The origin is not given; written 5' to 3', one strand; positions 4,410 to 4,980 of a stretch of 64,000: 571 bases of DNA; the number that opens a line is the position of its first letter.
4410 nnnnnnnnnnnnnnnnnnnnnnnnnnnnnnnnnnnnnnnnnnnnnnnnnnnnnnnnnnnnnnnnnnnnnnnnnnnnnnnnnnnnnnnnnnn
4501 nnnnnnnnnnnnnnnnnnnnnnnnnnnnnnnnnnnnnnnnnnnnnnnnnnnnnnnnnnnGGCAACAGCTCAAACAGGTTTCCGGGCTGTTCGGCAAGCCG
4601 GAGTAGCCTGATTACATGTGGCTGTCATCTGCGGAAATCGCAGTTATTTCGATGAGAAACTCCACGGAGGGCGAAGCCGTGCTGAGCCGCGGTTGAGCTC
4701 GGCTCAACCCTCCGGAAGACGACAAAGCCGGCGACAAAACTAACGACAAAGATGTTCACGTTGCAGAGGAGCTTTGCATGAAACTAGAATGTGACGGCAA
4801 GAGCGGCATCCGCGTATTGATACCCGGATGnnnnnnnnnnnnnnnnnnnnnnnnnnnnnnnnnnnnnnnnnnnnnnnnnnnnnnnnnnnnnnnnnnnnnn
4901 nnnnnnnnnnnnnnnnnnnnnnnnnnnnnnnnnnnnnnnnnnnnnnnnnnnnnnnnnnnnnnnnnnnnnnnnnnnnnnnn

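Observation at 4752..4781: R2 copy 2 supplies the Shine-Dalgarno and a 9-codon uORF whose TGA overlaps the ATG of the GH36-like gene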

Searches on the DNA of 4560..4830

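Call 74: search_rna_families(source=window, start=4560, end=4830, threshold=evalue, max_evalue=1)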
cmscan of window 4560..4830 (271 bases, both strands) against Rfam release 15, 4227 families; matches with E-value up to 1: 0.
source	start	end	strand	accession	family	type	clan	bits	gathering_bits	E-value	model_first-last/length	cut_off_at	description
